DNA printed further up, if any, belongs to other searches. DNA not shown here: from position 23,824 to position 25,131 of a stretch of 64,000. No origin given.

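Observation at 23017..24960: Arn-like undecaprenyl-phosphate-pentose toolkit without the Ara4N-specific enzymes: possible lipid-linked xylose or arabinose donor pathway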

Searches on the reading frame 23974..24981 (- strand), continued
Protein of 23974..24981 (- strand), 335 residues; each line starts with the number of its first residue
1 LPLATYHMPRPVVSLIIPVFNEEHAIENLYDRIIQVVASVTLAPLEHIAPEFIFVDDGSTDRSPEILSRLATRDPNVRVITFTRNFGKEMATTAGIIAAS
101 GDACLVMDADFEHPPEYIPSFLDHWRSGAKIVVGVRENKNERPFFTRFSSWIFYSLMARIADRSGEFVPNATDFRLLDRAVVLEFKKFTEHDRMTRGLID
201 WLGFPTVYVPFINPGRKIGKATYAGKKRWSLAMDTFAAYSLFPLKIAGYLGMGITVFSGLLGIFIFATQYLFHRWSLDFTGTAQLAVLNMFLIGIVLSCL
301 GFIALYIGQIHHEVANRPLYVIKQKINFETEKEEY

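Call 19: find_related_loci(query=A1, collection=genome_contigs, flank=10000)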
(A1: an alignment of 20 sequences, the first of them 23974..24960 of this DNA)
Query A1 (328 aa) in genome_contigs; peptide patterns used: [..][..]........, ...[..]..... (x = any residue, [..] = any of these).
600 stretches matched a pattern (row limit reached: there are more); 600 encode a relative of the query (tblastn E <= 1e-3); the best 80 are kept; 80 distinct loci.
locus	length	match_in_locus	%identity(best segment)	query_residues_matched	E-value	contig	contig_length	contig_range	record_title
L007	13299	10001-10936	48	5-323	2e-101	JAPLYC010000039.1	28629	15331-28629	MAG: Candidatus Parcubacteria bacterium isolate LacPavin_0920_SED3_MAG_40_21 LacPavin_0920_SED3_scaffold_1221094, whole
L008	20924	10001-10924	47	3-320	1e-91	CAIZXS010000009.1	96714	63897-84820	uncultured bacterium isolate Loc080925-6m_bin-1411 genome assembly, contig: bin-1411:09/26, whole genome shotgun sequenc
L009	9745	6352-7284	46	5-320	6e-91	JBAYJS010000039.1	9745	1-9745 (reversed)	MAG: Candidatus Buchananbacteria bacterium isolate SO_2016_GW1_61 scaffold12842_OW334_2016, whole genome shotgun sequenc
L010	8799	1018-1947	47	3-317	1e-87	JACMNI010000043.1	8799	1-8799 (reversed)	MAG: Candidatus Saccharibacteria bacterium isolate LF-bin-156 FL-bin-156-contig-k141_2165346, whole genome shotgun seque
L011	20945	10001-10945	46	1-322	3e-87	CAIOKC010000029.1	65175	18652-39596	uncultured bacterium isolate LaPlata_bin-2928 genome assembly, contig: bin-2928:29/32, whole genome shotgun sequence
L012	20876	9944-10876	46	3-320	7e-86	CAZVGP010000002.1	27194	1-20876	MAG TPA_asm: uncultured Candidatus Saccharibacteria bacterium isolate SRP269290_co8_15 genome assembly, contig: NODE_221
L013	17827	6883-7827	44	5-327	3e-84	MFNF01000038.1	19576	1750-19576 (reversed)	MAG: Candidatus Lambdaproteobacteria bacterium RIFOXYD2_FULL_56_26 rifoxyd2_full_scaffold_397, whole genome shotgun sequ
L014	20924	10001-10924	45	6-321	3e-84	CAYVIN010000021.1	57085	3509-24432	MAG TPA_asm: uncultured Sulfuricella sp. isolate SRP302447_co3_331 genome assembly, contig: NODE_1490_length_57085_cov_1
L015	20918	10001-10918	47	6-320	1e-82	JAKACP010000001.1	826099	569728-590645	MAG: bacterium isolate WH4.bin1 NODE_1_length_826099_cov_5.622461, whole genome shotgun sequence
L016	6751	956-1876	47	5-317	1e-81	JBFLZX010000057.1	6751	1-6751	MAG: Patescibacteria group bacterium isolate MAG122 MAG122_57, whole genome shotgun sequence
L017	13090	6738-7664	42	4-318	2e-78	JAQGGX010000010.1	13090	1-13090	MAG: Candidatus Saccharibacteria bacterium isolate RYN_418 scaffold_2955680, whole genome shotgun sequence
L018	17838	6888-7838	44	4-317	7e-78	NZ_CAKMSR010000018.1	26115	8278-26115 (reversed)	Rothia nasimurium strain 64QC2CO, whole genome shotgun sequence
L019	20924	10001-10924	41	5-318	2e-77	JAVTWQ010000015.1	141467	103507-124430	MAG: Candidatus Saccharimonas sp. isolate labscale reactor_MAG18 NODE_79_length_141467_cov_11.812406, whole genome shotg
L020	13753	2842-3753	43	6-317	1e-77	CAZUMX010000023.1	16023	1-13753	MAG TPA_asm: uncultured Candidatus Saccharibacteria bacterium isolate SRP278252_co2_168 genome assembly, contig: NODE_75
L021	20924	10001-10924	40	5-318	9e-75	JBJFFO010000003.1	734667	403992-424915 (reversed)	MAG: Candidatus Nanosyncoccaceae bacterium isolate LOHA37_bin.030 NODE_1_length_734667_cov_11.283638, whole genome shotg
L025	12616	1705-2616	41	6-319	8e-70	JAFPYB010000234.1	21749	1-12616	MAG: Treponema sp. isolate RGIG1579 Goat_Abomasum.Co__c2520091, whole genome shotgun sequence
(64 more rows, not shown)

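Call 24: find_related_loci(query=A1, collection=metagenome_contigs, flank=10000)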
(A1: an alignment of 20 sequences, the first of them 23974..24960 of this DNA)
Query A1 (328 aa) in metagenome_contigs; peptide patterns used: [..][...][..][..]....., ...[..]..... (x = any residue, [..] = any of these).
600 stretches matched a pattern (row limit reached: there are more); 587 encode a relative of the query (tblastn E <= 1e-3); the best 80 are kept; 80 distinct loci.
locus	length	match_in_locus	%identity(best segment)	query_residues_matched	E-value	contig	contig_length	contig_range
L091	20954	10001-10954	52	3-327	4e-107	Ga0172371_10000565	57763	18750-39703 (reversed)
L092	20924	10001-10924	50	5-318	8e-98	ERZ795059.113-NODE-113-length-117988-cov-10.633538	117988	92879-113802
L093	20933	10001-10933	49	3-321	1e-97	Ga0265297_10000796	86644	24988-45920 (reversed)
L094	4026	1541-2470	48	6-321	4e-98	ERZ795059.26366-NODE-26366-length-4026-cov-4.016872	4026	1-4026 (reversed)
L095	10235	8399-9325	49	5-321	5e-97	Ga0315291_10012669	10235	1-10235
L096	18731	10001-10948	47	3-323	6e-97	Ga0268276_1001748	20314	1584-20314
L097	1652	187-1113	50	5-321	1e-102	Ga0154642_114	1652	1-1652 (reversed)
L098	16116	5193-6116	50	5-318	6e-96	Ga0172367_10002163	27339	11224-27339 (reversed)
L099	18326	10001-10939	46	5-324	1e-93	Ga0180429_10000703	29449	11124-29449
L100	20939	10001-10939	47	5-322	2e-93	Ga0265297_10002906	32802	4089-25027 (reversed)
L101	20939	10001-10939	48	6-324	5e-93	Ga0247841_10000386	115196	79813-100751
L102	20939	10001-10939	47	5-322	2e-92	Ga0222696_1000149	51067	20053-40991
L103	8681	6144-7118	47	1-328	7e-92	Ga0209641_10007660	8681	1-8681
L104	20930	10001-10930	48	3-318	3e-91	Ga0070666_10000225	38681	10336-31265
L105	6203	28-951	48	6-318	2e-91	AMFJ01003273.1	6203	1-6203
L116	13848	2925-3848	46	6-322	2e-88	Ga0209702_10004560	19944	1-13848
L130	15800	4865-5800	43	1-321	3e-85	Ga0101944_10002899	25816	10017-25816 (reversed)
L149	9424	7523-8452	43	6-323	3e-81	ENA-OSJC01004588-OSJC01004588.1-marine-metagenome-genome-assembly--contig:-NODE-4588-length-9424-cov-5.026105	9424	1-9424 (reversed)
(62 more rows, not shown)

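Call 37: search_protein_families(library=ncbifam, proteins=[L098:2909-4207:+, L098:6118-7089:+, L098:7092-8546:+, L096:5070-7760:+, L116:3866-5155:+, L025:409-1668:+, L116:6145-7482:+, L130:2329-4842:+], max_evalue=0.001)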
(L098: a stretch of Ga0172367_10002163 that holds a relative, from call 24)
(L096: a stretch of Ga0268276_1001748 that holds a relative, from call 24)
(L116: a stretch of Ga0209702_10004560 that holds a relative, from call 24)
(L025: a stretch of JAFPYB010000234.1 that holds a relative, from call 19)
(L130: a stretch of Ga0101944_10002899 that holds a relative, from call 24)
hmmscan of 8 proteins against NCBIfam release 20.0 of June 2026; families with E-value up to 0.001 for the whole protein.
L098:2909-4207:+ (432 aa): 0 families

L098:6118-7089:+ (323 aa): 6 families
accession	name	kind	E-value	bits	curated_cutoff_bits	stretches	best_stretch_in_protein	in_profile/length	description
TIGR03965.1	mycofact_glyco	equivalog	1.2e-18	67.2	280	1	6-236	78-315/467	mycofactocin biosynthesis glycosyltransferase MftF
NF041875.1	EPS_EpsD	equivalog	2e-12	47.2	370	1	51-230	59-236/325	exopolysaccharide biosynthesis glycosyltransferase EpsD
NF041394.1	GtaseAglG_Halo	equivalog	2.3e-08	33.7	440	1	57-201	68-215/304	glucosyl-dolichyl phosphate glucuronosyltransferase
NF038299.1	EPS_HpsN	equivalog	4.3e-06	25.9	425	1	60-112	70-123/317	hormogonium polysaccharide biosynthesis glycosyltransferase HpsN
TIGR04283.1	glyco_like_mftF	equivalog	0.00012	21.8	182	0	5-99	2-100/221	TIGR04283 family arsenosugar biosynthesis glycosyltransferase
NF038302.1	EPS_HpsE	equivalog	0.00051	19.1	300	0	54-89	69-104/307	hormogonium polysaccharide biosynthesis glycosyltransferase HpsE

L098:7092-8546:+ (484 aa): 19 families
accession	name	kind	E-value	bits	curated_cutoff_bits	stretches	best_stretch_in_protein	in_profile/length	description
TIGR03471.1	HpnJ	equivalog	3.5e-50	171.2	577.6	1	33-476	31-464/472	hopanoid biosynthesis associated radical SAM protein HpnJ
TIGR02026.1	BchE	equivalog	4.6e-33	114.8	481.35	1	40-462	26-443/497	magnesium-protoporphyrin IX monomethyl ester anaerobic oxidative cyclase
TIGR04479.1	bcpD_PhpK_rSAM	subfamily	2.2e-22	79.1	600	1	40-453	76-475/504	PhpK family radical SAM P-methyltransferase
NF050148.1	rSAM_ApyD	equivalog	1.2e-21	76.8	750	1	65-407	63-395/645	RiPP biosynthesis radical SAM protein ApyD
TIGR04014.1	B12_SAM_MJ_0865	equivalog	1.5e-19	70.1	360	1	58-405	19-358/434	methyl-coenzyme M reductase glutamine C-methyltransferase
TIGR04013.1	B12_SAM_MJ_1487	hypoth_equivalog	2.8e-19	69.2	251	2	312-405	266-357/382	TIGR04013 family B12-binding domain/radical SAM domain-containing protein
TIGR04295.1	B12_rSAM_oligo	hypoth_equivalog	4.2e-18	65.2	400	1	35-403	24-382/422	TIGR04295 family B12-binding domain-containing radical SAM protein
TIGR04072.2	rSAM_ladder_B12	equivalog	1.8e-16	59.9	360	1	29-410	11-377/443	lipid biosynthesis B12-binding/radical SAM protein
TIGR03975.1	rSAM_ocin_1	subfamily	5.1e-15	55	281.85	1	70-377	122-428/606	RiPP maturation radical SAM C-methyltransferase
TIGR04367.1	HpnR_B12_rSAM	equivalog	1.1e-13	50.5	650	1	66-444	50-407/490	hopanoid C-3 methylase HpnR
TIGR04385.1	B12_rSAM_cofa1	equivalog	2e-13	50.4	450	1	95-380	89-365/438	B12 lower ligand biosynthesis radical SAM protein BzaD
NF040542.1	rSAM_RCCLKC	equivalog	8.3e-11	41.7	450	1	87-403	60-375/423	arsinothricin biosynthesis radical SAM protein ArsL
NF040546.1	rSAM_CUAEP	equivalog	2e-10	40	500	1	90-419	62-382/468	CUAEP/CCAEP-tail radical SAM (seleno)protein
NF033070.1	rSAM_AprD4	equivalog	2.3e-09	36.7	500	1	183-437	174-422/456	AprD4 family radical SAM diol-dehydratase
NF045585.1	rSAM_slr0320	equivalog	1e-08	34.2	775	1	213-420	241-451/511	photosystem II high light acclimation radical SAM protein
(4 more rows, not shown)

L096:5070-7760:+ (896 aa): 21 families
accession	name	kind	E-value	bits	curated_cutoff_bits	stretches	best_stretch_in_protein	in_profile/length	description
NF047673.2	TeichurnBiosyTuaD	equivalog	1.7e-150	502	700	2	3-289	2-293/439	UDP-glucose 6-dehydrogenase TuaD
TIGR03026.1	NDP-sugDHase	subfamily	8.9e-134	446.3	189.8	2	3-269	1-275/413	nucleotide sugar dehydrogenase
NF041297.1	UDPGDh_AglM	equivalog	2.6e-116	389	670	2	4-269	2-279/429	UDP-glucose 6-dehydrogenase AglM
NF040825.1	UDPMaNacDH_Arch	equivalog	2.7e-54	184.7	750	2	4-275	2-275/418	UDP-N-acetyl-D-mannosamine dehydrogenase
NF011631.0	PRK15057.1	equivalog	2.8e-43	148.5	757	2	4-273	2-268/388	UDP-glucose 6-dehydrogenase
NF008286.0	PRK11064.1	equivalog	6.3e-42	143.6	459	2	3-260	4-268/420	UDP-N-acetyl-D-mannosamine dehydrogenase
NF045703.1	rSAM_Tes_intein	exception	1.8e-29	102.2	1700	1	289-724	202-612/1040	tetraether lipid synthase Tes, intein-containing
NF011303.0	PRK14715.1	equivalog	3.2e-23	80.9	1585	1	288-630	939-1268/1627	DNA-directed DNA polymerase II large subunit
NF011729.0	PRK15182.1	equivalog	1.9e-15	56.6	592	2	4-272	8-275/425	Vi polysaccharide biosynthesis UDP-N-acetylglucosamine C-6 dehydrogenase TviB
NF011491.0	PRK14898.1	equivalog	3.3e-12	45.3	783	1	289-647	122-407/860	DNA-directed RNA polymerase subunit A''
NF005852.0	PRK07773.1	equivalog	2.2e-09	36.2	780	1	546-634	585-674/886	replicative DNA helicase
TIGR01445.1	intein_Nterm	domain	1.8e-08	35.2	24.5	1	258-341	1-83/83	intein N-terminal splicing region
NF038162.1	RtcB_rel_intein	exception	2.8e-08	32.2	1150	1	250-363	87-189/961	intein-containing RtcB family protein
NF011302.0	PRK14714.1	equivalog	7.1e-08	30.5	1791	1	287-363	977-1052/1350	DNA-directed DNA polymerase II large subunit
TIGR01443.1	intein_Cterm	domain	6.3e-07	29.4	15.6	1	700-723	1-24/24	intein C-terminal splicing region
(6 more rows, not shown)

L116:3866-5155:+ (429 aa): 2 families
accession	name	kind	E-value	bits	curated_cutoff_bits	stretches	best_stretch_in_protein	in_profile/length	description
TIGR02900.1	spore_V_B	equivalog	1.4e-06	27.3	372.3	1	31-353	8-357/488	stage V sporulation protein B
NF041871.1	Wzx_EPS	equivalog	0.00056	18.7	800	1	234-371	206-343/492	exopolysaccharide biosynthesis flippase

L025:409-1668:+ (419 aa): 0 families

L116:6145-7482:+ (445 aa): 9 families
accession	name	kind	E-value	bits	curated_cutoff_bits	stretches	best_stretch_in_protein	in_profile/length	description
NF047673.2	TeichurnBiosyTuaD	equivalog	3.5e-149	497.7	700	1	2-440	3-432/439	UDP-glucose 6-dehydrogenase TuaD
TIGR03026.1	NDP-sugDHase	subfamily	1e-136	456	189.8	1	1-420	1-413/413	nucleotide sugar dehydrogenase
NF041297.1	UDPGDh_AglM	equivalog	2.9e-118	395.5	670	1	1-426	1-421/429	UDP-glucose 6-dehydrogenase AglM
NF040825.1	UDPMaNacDH_Arch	equivalog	2.9e-53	181.2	750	1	1-441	1-417/418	UDP-N-acetyl-D-mannosamine dehydrogenase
NF008286.0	PRK11064.1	equivalog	5e-48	163.7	459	1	2-409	5-410/420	UDP-N-acetyl-D-mannosamine dehydrogenase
NF011631.0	PRK15057.1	equivalog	3e-39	135.2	757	1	1-363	1-343/388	UDP-glucose 6-dehydrogenase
NF011729.0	PRK15182.1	equivalog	1.1e-19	70.6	592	1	2-371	8-370/425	Vi polysaccharide biosynthesis UDP-N-acetylglucosamine C-6 dehydrogenase TviB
TIGR00745.1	apbA_panE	subfamily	3.9e-05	23.1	141.35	1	2-58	1-56/305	2-dehydropantoate 2-reductase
NF005088.0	PRK06522.1-2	subfamily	0.00062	19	371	0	1-55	1-55/308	2-dehydropantoate 2-reductase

L130:2329-4842:+ (837 aa): 33 families (the best 25 are shown)
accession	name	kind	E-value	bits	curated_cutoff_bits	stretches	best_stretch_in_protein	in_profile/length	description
TIGR04047.1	MSMEG_0565_glyc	hypoth_equivalog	1.2e-43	149.7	259.85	2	211-400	177-370/373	MSMEG_0565 family glycosyltransferase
TIGR02149.1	glgA_Coryne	subfamily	7.4e-27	94.5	302.4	1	165-405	141-391/391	glycogen synthase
TIGR03449.1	mycothiol_MshA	equivalog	9.1e-23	80.8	462.5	2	169-402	165-401/406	D-inositol-3-phosphate glycosyltransferase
NF041876.1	EPS_EpsE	equivalog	2.8e-22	79.5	400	2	214-379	201-370/389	exopolysaccharide biosynthesis GT4 family glycosyltransferase EpsE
NF038295.1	EPS_HpsP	equivalog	2.5e-20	72.9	550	2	212-404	191-387/388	hormogonium polysaccharide biosynthesis glycosyltransferase HpsP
TIGR03088.1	stp2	hypoth_equivalog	4.1e-19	68.9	409.05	2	227-375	194-343/374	TIGR03088 family PEP-CTERM/XrtA system glycosyltransferase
TIGR04157.1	glyco_rSAM_CFB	subfamily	4.1e-19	68.8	400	2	210-346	209-340/406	TIGR04157 family glycosyltransferase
TIGR03999.1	thiol_BshA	equivalog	3e-18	65.9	273.7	1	170-385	146-353/375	N-acetyl-alpha-D-glucosaminyl L-malate synthase BshA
NF050063.1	ProtGlycPglJ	equivalog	8.1e-18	64.8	500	1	217-400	185-362/363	N-acetylgalactosamine-N,N'-diacetylbacillosaminyl-diphospho-undecaprenol 4-alpha-N-acetylgalactosaminyltransferase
NF053787.1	GlcN_PG_synth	equivalog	4e-17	62.1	480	2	204-369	177-325/361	N-acetylglucosaminyl phosphatidylglycerol synthase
NF047684.1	TeichurnBiosyTuaC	equivalog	1.2e-15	57.4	550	2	167-399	163-381/391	teichuronic acid biosynthesis protein TuaC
TIGR02095.1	glgA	subfamily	1.7e-15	56.7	328.45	2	637-803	276-446/477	glycogen/starch synthase, ADP-glucose type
NF053513.1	Gtran_IagA_BgsA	equivalog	1.2e-13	50.9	460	1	216-383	149-312/333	LTA glycolipid anchor biosynthesis glycosyltransferase, IagA/BgsA family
NF038229.1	Glyco4_Geo_Pelo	equivalog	1.9e-13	50.2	400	2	648-767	154-271/338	GPMC system family 4 glycosyltransferase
NF038255.1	exopoly_VpsD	equivalog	3.3e-13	49.3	300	2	635-791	184-343/381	VpsD family glycosyltransferase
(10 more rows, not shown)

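Call 76: find_encoding_contigs(protein=P0002, flank=10000, max_places=1)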
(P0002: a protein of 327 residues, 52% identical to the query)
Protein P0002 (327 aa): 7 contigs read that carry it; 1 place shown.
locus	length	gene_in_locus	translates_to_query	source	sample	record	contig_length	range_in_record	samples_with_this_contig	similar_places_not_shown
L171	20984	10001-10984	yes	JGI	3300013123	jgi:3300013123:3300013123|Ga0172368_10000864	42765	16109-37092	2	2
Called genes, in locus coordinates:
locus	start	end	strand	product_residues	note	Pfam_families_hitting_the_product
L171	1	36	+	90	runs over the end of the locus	-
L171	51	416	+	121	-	-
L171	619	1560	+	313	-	PF00890:FAD_binding_2 (faint), PF01266:DAO (faint), PF03486:HI0933_like (faint), PF07992:Pyr_redox_2, PF12831:FAD_oxidored (weak), PF13450:NAD_binding_8 (faint), PF13738:Pyr_redox_3, PF00070:Pyr_redox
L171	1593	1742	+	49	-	-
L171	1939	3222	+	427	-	PF02163:Peptidase_M50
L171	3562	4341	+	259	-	-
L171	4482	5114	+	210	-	PF01351:RNase_HII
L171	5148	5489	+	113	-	-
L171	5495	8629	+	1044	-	PF00133:tRNA-synt_1, PF01406:tRNA-synt_1e (faint), PF09334:tRNA-synt_1g, PF13603:tRNA-synt_1_2, PF00133:tRNA-synt_1, PF09334:tRNA-synt_1g (weak), PF08264:Anticodon_1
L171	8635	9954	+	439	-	PF01943:Polysacc_synt (weak)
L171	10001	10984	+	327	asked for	PF00535:Glycos_transf_2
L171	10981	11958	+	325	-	PF00535:Glycos_transf_2, PF13632:Glyco_trans_2_3 (weak)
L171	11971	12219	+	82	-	PF13459:Fer4_15, PF13370:Fer4_13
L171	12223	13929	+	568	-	PF02310:B12-binding (faint), PF04055:Radical_SAM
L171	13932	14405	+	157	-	-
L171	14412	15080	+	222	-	PF08241:Methyltransf_11, PF13489:Methyltransf_23, PF13649:Methyltransf_25 (weak)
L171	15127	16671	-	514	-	PF02310:B12-binding, PF04055:Radical_SAM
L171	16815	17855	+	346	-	PF00535:Glycos_transf_2, PF13641:Glyco_tranf_2_3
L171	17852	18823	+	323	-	PF00106:adh_short (weak), PF01073:3Beta_HSD, PF01370:Epimerase, PF02719:Polysacc_synt_2, PF04321:RmlD_sub_bind, PF07993:NAD_binding_4, PF16363:GDP_Man_Dehyd, PF13460:NAD_binding_10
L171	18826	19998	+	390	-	PF13439:Glyco_transf_4, PF13579:Glyco_trans_4_4 (weak), PF00534:Glycos_transf_1, PF13692:Glyco_trans_1_4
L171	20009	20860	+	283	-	-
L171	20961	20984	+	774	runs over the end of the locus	PF11847:GT-C_AftD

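Call 77: find_encoding_contigs(protein=P0003, flank=10000, max_places=1)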
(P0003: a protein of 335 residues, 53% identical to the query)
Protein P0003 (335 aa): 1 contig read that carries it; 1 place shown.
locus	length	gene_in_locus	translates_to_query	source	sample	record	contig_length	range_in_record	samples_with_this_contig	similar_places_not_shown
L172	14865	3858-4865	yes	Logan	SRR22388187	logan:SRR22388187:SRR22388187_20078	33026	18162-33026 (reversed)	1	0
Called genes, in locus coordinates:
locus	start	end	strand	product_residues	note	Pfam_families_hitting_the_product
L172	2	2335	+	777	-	?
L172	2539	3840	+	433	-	PF01943:Polysacc_synt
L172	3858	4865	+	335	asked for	PF00535:Glycos_transf_2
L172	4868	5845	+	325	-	PF00535:Glycos_transf_2 (weak), PF13632:Glyco_trans_2_3 (faint)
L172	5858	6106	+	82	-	PF13459:Fer4_15, PF13370:Fer4_13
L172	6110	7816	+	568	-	PF04055:Radical_SAM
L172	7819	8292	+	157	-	-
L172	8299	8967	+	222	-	PF13489:Methyltransf_23, PF08241:Methyltransf_11 (weak), PF13649:Methyltransf_25 (faint)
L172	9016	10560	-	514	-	PF02310:B12-binding, PF04055:Radical_SAM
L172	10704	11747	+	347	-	PF00535:Glycos_transf_2, PF13641:Glyco_tranf_2_3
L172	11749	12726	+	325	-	PF00106:adh_short (weak), PF01073:3Beta_HSD, PF01370:Epimerase, PF02719:Polysacc_synt_2, PF04321:RmlD_sub_bind, PF16363:GDP_Man_Dehyd, PF07993:NAD_binding_4, PF13460:NAD_binding_10 (weak)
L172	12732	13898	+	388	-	PF13439:Glyco_transf_4, PF13579:Glyco_trans_4_4 (weak), PF00534:Glycos_transf_1, PF13692:Glyco_trans_1_4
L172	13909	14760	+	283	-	PF00551:Formyl_trans_N (weak)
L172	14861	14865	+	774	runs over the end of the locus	PF11847:GT-C_AftD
